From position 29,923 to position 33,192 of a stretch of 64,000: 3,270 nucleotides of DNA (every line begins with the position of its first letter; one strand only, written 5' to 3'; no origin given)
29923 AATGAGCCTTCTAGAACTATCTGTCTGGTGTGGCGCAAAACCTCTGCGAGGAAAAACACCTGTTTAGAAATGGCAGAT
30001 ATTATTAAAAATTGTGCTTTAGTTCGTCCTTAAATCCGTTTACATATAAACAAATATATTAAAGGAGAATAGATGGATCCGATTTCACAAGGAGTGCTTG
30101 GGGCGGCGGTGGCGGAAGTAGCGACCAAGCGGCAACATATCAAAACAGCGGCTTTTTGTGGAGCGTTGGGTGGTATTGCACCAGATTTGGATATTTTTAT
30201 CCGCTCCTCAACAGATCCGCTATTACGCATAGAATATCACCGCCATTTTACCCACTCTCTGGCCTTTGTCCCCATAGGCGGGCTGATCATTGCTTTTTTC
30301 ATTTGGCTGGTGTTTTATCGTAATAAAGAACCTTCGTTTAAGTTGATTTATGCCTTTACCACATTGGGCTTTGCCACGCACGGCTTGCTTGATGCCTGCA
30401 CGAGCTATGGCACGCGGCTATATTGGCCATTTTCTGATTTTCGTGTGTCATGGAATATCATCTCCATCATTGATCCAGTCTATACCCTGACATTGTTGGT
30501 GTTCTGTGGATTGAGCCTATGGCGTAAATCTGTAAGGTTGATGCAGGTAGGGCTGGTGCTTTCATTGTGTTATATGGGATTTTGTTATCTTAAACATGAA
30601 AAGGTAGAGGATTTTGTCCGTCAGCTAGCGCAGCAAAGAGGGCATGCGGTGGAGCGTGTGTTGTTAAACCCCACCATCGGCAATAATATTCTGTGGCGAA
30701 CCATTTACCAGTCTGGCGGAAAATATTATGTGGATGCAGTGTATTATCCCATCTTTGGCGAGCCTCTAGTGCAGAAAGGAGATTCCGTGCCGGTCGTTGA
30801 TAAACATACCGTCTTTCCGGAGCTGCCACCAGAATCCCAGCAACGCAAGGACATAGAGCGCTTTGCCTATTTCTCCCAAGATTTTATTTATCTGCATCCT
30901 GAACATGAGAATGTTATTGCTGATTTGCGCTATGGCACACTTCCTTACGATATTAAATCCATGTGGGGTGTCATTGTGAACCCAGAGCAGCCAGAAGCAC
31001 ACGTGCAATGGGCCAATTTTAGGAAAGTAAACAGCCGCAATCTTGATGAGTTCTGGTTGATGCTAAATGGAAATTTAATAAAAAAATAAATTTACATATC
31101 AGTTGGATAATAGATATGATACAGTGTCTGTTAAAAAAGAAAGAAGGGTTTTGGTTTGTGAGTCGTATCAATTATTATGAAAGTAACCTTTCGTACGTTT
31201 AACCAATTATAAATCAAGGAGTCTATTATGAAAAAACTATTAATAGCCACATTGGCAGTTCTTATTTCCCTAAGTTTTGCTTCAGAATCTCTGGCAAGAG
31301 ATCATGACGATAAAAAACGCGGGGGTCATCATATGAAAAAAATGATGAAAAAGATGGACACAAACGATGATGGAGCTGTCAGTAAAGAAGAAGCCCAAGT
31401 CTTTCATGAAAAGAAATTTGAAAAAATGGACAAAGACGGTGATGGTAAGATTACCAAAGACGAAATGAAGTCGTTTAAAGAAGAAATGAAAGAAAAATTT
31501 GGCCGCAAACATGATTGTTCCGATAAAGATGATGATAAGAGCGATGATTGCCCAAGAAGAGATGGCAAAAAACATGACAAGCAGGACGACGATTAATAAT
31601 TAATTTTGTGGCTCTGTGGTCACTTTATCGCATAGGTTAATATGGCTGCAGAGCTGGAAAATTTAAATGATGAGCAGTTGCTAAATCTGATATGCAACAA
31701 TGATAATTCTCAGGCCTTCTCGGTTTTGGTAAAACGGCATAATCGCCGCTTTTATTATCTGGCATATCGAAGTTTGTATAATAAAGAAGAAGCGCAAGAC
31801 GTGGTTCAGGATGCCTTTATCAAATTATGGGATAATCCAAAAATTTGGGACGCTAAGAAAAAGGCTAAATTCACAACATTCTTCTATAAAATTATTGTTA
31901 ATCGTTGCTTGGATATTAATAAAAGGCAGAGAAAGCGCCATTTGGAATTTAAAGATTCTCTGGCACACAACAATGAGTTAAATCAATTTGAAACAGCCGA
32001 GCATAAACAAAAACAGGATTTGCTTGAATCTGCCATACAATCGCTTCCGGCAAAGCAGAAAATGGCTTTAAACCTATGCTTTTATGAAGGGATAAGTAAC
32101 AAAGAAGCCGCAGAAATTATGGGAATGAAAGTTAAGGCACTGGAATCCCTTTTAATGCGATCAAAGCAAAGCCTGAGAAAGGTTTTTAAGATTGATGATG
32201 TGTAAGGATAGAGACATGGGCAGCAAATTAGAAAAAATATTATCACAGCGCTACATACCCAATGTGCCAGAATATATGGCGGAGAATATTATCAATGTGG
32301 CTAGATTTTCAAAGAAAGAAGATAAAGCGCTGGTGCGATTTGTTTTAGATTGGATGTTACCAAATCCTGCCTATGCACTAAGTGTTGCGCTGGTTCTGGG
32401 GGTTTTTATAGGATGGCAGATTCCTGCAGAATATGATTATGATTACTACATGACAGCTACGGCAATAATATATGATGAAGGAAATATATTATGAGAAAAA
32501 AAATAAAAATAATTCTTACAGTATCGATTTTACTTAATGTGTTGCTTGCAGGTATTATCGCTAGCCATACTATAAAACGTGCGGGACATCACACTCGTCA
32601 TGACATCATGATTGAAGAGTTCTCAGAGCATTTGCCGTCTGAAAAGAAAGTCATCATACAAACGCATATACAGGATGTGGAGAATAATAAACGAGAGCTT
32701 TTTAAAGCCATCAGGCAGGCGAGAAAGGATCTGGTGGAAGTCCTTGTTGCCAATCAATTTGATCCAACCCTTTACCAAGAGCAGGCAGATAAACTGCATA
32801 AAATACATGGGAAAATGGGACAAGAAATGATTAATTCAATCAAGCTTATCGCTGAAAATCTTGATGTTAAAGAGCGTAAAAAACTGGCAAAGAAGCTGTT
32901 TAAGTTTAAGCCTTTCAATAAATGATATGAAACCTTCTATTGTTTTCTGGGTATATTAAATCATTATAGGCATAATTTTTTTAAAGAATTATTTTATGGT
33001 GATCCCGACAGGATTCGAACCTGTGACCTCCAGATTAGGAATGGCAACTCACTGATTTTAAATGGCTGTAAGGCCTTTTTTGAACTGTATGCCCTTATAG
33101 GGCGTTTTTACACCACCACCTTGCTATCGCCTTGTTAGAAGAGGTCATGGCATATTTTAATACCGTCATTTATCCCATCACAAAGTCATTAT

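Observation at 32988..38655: Integrase-less 5.5-kb islet at tRNA-Arg(CCU), bounded by perfect 55-bp direct repeats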

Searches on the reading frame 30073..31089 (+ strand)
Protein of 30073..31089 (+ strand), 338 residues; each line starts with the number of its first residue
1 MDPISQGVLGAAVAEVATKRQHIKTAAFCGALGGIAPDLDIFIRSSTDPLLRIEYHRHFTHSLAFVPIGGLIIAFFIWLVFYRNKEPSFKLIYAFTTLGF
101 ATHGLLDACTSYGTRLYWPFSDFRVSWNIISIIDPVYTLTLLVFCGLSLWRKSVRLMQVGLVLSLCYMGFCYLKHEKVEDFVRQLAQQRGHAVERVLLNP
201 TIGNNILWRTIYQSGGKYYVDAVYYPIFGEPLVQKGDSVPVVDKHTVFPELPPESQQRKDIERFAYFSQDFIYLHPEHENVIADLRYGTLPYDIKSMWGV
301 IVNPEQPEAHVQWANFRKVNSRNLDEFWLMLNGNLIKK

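Call 8: search_protein_families(library=pfam, proteins=[window:30073-31089:+], max_evalue=0.01)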
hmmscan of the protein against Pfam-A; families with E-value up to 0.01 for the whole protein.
window:30073-31089:+ (338 aa): 2 families
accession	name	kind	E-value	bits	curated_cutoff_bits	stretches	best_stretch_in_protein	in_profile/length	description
PF04307.19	YdjM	-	4.8e-36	124.3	29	1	1-177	1-175/176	YdjM inner membrane protein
PF13803.12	DUF4184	-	0.0037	17.5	25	0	11-84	9-73/229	Domain of unknown function (DUF4184)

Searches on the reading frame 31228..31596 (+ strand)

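Call 8: search_protein_families(library=pfam, proteins=[window:31228-31596:+], max_evalue=0.01)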
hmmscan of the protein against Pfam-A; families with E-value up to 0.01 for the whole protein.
window:31228-31596:+ (122 aa): 5 families
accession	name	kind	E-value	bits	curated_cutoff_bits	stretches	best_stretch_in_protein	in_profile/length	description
PF13202.12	EF-hand_5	-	8.1e-13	47.6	25.9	2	63-83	3-24/25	EF hand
PF00036.39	EF-hand_1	-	6.7e-11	41.4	25.4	2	64-83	6-25/29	EF hand domain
PF13405.12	EF-hand_6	-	1.6e-09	37.1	25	1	62-82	4-24/30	EF-hand domain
PF13499.12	EF-hand_7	-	8.1e-08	33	30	1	62-95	6-41/67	EF-hand domain pair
PF13833.12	EF-hand_8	-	0.0018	18.4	28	0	39-55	30-46/54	EF-hand domain pair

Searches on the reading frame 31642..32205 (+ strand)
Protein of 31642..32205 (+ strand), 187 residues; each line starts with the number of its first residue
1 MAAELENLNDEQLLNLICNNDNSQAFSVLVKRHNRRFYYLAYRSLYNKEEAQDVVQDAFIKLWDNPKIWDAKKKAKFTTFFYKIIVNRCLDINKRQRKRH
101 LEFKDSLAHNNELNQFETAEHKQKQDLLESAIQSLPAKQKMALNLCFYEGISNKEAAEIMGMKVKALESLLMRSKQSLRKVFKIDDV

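Call 8: search_protein_families(library=pfam, proteins=[window:31642-32205:+], max_evalue=0.01)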
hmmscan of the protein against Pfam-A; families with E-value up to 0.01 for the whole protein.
window:31642-32205:+ (187 aa): 5 families
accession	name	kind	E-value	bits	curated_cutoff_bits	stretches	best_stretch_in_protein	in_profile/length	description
PF04542.20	Sigma70_r2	-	9.8e-17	61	24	1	29-98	1-70/71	Sigma-70 region 2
PF08281.18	Sigma70_r4_2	-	3e-13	49.6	25.7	1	126-178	2-54/54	Sigma-70, region 4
PF04545.22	Sigma70_r4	-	1.8e-05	24.6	24.1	1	131-179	1-49/50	Sigma-70, region 4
PF07638.17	Sigma70_ECF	-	3.7e-05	24.1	21.1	1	47-168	45-169/185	ECF sigma factor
PF22233.2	PhyR_sigma-like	-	0.0016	18.6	27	1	134-172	3-41/50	Response regulator PhyR, sigma-like domain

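Call 65: find_related_loci(query=window:31642-32205:+, collection=metagenome_contigs, flank=10000)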
Query window:31642-32205:+ (187 aa) in metagenome_contigs; peptide patterns used: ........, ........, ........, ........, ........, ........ (x = any residue, [..] = any of these).
78 stretches matched a pattern, but none encodes a relative of the query by tblastn (E <= 1e-3).

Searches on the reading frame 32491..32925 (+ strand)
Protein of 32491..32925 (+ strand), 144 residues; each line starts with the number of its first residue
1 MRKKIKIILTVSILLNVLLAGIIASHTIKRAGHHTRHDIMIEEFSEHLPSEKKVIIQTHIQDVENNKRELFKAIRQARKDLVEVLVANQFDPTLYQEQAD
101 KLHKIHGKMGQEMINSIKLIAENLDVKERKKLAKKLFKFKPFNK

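Call 8: search_protein_families(library=pfam, proteins=[window:32491-32925:+], max_evalue=0.01)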
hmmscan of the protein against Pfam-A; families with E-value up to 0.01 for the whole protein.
window:32491-32925:+ (144 aa): 1 family
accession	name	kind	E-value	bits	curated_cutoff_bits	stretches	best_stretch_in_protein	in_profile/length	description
PF13801.11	Metal_resist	-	1.7e-14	54.5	29.2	1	11-129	1-123/125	Heavy-metal resistance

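Call 9: find_encoding_contigs(protein=window:32491-32925:+, flank=10000, max_places=10)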
Protein window:32491-32925:+ (144 aa): 1 contig read that carries it; 1 place shown.
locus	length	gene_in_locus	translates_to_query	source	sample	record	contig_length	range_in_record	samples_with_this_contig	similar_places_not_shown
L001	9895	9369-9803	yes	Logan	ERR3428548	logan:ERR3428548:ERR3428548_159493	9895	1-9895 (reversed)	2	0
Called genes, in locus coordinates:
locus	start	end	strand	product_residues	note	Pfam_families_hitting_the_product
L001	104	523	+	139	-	PF03692:CxxCxxCC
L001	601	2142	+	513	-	PF17152:CHASE8, PF00672:HAMP, PF00512:HisKA, PF02518:HATPase_c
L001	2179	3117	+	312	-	PF00072:Response_reg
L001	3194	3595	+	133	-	PF11367:Tail_completion_gp17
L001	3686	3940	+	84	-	-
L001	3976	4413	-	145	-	PF00210:Ferritin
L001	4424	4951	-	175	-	PF02627:CMD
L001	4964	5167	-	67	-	PF09834:DUF2061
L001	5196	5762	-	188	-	PF00578:AhpC-TSA, PF08534:Redoxin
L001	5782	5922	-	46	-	-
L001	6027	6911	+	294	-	PF00126:HTH_1, PF03466:LysR_substrate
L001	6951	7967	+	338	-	PF04307:YdjM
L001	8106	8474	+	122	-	-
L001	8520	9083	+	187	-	PF04542:Sigma70_r2, PF08281:Sigma70_r4_2, PF04545:Sigma70_r4 (faint)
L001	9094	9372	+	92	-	-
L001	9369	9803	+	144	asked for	PF13801:Metal_resist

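Call 35: find_homologous_proteins(query=window:32491-32925:+)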
Query window:32491-32925:+ (144 aa): 2 proteins with E <= 0.001 among 27 candidates.
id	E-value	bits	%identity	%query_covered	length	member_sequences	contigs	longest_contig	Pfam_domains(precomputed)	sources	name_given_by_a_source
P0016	4.6e-84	297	100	100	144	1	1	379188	PF13801.12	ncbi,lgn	-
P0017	5.1e-7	48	29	100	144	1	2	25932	PF13801.12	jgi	jgi:uncharacterized membrane protein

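Call 37: find_encoding_contigs(protein=P0018, flank=1000, max_places=3)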
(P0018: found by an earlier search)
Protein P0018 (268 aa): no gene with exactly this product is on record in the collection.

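Call 63: find_encoding_contigs(protein=P0017, flank=10000, max_places=4)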
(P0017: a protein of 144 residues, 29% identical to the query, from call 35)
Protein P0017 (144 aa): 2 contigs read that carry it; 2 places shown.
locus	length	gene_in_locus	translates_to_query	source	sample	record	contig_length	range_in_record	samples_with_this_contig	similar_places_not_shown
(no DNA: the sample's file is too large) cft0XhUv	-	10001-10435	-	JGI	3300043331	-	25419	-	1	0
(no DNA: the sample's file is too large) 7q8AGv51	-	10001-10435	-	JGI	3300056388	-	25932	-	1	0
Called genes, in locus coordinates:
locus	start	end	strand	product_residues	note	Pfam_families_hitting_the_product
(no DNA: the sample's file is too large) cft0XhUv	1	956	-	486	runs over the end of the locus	PF11794:HpaB_N, PF03241:HpaB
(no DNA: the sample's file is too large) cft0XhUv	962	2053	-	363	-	PF02041:Auxin_BP (faint), PF07883:Cupin_2, PF12973:Cupin_7 (faint), PF02311:AraC_binding (faint), PF07883:Cupin_2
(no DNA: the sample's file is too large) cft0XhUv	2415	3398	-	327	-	PF04909:Amidohydro_2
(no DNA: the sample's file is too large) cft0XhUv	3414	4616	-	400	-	PF01408:GFO_IDH_MocA, PF02894:GFO_IDH_MocA_C, PF22725:GFO_IDH_MocA_C3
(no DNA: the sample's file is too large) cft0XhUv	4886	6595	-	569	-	PF00343:Phosphorylase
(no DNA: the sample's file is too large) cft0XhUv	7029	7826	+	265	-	-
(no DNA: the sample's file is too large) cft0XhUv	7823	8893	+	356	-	-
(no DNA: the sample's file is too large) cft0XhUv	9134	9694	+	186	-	PF04542:Sigma70_r2, PF04545:Sigma70_r4 (faint), PF08281:Sigma70_r4_2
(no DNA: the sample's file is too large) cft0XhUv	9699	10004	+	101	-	-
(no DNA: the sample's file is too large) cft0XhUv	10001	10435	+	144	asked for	PF13801:Metal_resist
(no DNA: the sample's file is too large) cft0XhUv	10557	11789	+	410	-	PF25919:BSH_CusB (faint), PF25917:BSH_RND, PF25973:BSH_CzcB (weak), PF25994:HH_AprE (faint), PF25876:HH_MFP_RND (weak), PF25990:Beta-barrel_YknX (weak), PF25954:Beta-barrel_RND_2 (faint), PF25967:RND-MFP_C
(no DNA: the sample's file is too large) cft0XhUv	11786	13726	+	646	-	PF00005:ABC_tran, PF02463:SMC_N (faint), PF12704:MacB_PCD, PF02687:FtsX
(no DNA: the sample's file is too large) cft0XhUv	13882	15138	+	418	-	PF02321:OEP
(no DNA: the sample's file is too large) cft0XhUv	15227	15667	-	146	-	PF01850:PIN (weak), PF13470:PIN_3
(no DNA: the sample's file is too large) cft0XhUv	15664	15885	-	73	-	PF01402:RHH_1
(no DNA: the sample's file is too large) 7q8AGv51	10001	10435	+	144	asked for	PF13801:Metal_resist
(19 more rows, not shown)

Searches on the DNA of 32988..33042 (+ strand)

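Call 61: search_dna_similar(query=window:32988-33042:+, collection=phages, mode=distant, max_evalue=0.01, max_rows=15)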
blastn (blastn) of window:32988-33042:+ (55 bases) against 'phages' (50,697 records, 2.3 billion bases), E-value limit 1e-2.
Records with a match: 291; places in all: 299; records where one place covers at least 80% of the query: 47.
Best place of each record, by identity: >=99% 2; 95-99% 3; 90-95% 106; 80-90% 173; 60-80% 7.
By first word of the organism name: Klebsiella 88; Vibrio 66; Acinetobacter 30; Enterococcus 30; Escherichia 11; Proteus 10; Pseudomonas 8; Erwinia 7; Bacteriophage 6; Salmonella 4; and 19 more.
By host as written in the record: - 80; Klebsiella pneumoniae 26; Acinetobacter baumannii 14; Klebsiella pneumoniae K42 8; Enterococcus faecalis 7; Klebsiella pneumoniae K47 6; Escherichia coli 5; Raoultella planticola K57 (synonym: Klebsiella planticola) 5; and 91 more.
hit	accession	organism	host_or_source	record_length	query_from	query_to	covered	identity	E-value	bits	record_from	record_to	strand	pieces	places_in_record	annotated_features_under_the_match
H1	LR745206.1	uncultured phage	metagenomic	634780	2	51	91%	84.6%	1e-6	56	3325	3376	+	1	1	record has no annotation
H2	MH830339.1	Proteus phage Stubb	Proteus mirabilis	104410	3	51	89%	85.7%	4e-7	58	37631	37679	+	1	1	tRNA-Arg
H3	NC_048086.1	Proteus phage Stubb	Proteus mirabilis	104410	3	51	89%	85.7%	4e-7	58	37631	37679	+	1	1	tRNA-Arg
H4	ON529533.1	Proteus phage RP7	Proteus vulgaris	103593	3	51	89%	85.7%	4e-7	58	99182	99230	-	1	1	tRNA-Arg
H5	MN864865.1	Acinetobacter phage vB_AbaM_PhT2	Acinetobacter baumannii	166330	2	51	91%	82.7%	8e-3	44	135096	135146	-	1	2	tRNA-Arg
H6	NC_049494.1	Acinetobacter phage vB_AbaM_PhT2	Acinetobacter baumannii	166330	2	51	91%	82.7%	8e-3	44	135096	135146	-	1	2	tRNA-Arg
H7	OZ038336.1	Acinetobacter phage vB_AbaM_PhT2-v2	-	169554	2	51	91%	82.7%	8e-3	44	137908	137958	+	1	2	ID:QFGIOCBO_tRNA_0004; source:tRNAscan-SE_2.0.12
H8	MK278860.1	Acinetobacter phage AbTZA1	Acinetobacter baumannii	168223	2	51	91%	82.7%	8e-3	44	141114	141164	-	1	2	tRNA-Arg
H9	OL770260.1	Acinetobacter phage AB-Navy71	Acinetobacter baumannii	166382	2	51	91%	82.7%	8e-3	44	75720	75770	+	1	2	tRNA-Arg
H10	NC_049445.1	Acinetobacter phage AbTZA1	Acinetobacter baumannii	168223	2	51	91%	82.7%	8e-3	44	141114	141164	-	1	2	tRNA-Arg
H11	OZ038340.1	Tegunavirus sp. BRC001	-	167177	2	51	91%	82.7%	8e-3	44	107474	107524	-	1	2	ID:PQPTKSFJ_tRNA_0004; source:tRNAscan-SE_2.0.12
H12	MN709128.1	Acinetobacter phage vB_AbaM_Berthold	Acinetobacter baumannii strain LUH3713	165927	2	51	91%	82.7%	8e-3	44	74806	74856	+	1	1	tRNA-Arg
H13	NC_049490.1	Acinetobacter phage vB_AbaM_Berthold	Acinetobacter baumannii strain LUH3713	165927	2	51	91%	82.7%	8e-3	44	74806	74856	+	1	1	tRNA-Arg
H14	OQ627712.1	Acinetobacter phage AB1I1M-1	Acinetobacter baumannii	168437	2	53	95%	78.8%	2e-3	46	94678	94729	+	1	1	tRNA-Met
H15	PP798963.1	Acinetobacter phage AB1I1L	Acinetobacter baumannii (Acibaumc1)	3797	2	53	95%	78.8%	2e-3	46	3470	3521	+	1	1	record has no annotation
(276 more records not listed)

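Call 62: search_dna_similar(query=window:32988-33042:+, collection=plasmids, mode=distant, max_evalue=0.01, max_rows=15)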
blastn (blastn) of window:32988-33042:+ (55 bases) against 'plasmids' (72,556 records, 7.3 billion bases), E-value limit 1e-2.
Records with a match: 143; places in all: 160; records where one place covers at least 80% of the query: 25.
Best place of each record, by identity: >=99% 5; 95-99% 1; 90-95% 14; 80-90% 123.
By first word of the organism name: Sinorhizobium 64; Rhizobium 10; Phyllobacterium 7; Escherichia 6; Paracoccus 6; Klebsiella 5; Methylobacterium 4; Sphingomonas 3; Vagococcus 3; Proteus 2; and 25 more.
By predicted mobility (MOB-suite, as given by PLSDB): non-mobilizable 72; mobilizable 62; conjugative 9.
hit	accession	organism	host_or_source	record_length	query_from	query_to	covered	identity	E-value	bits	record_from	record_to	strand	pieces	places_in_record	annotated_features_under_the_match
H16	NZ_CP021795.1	Sinorhizobium meliloti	Medicago sativa,Single Cell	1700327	5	55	93%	82.4%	5e-5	53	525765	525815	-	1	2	none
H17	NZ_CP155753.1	Sphingomonas parapaucimobilis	Chinese cabbage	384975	9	55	85%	87.2%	3e-7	59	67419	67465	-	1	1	none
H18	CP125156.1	Klebsiella pneumoniae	-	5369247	1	51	93%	80.4%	6e-4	48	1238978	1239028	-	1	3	none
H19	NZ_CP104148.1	Sinorhizobium medicae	Trigonella foenum-graecum,cell culture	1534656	8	55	87%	83.3%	5e-5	52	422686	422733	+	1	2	none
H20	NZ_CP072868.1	Rhizobium sp. NLR16a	lentil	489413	9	55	85%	85.1%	1e-5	55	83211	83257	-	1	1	none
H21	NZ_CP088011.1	Rhizobium sp. T136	Melilotus albus,Cell culture,root nodule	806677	9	55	85%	85.1%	1e-5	55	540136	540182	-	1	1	none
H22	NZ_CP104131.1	Sinorhizobium sp. K101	Phaseolus vulgaris,cell ...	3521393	9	55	85%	85.1%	1e-5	55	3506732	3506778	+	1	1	none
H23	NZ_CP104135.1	Sinorhizobium sp. C101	Phaseolus vulgaris,cell ...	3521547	9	55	85%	85.1%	1e-5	55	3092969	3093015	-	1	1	none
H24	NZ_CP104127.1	Sinorhizobium sp. M103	Phaseolus vulgaris,cell ...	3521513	9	55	85%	85.1%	1e-5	55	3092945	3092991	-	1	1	none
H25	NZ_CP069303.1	Shinella sp. PSBB067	monoisolate,Minnesota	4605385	9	55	85%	85.1%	1e-5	55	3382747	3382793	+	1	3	none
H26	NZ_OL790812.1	Proteus mirabilis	-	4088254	4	51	87%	82.0%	6e-4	48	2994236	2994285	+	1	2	none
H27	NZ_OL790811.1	Proteus mirabilis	-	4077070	4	51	87%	82.0%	6e-4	48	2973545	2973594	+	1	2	none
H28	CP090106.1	Sinorhizobium meliloti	Medicago,Cell culture,Plant nodule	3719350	10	55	84%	84.8%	5e-5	53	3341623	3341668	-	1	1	none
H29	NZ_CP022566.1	Rhizobium leguminosarum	Root nodule,Pisum sativum root-nodule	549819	9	55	85%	83.0%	2e-4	50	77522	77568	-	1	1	none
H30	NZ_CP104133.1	Sinorhizobium sp. K101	Phaseolus vulgaris,cell ...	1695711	9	55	85%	83.0%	2e-4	50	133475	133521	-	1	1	none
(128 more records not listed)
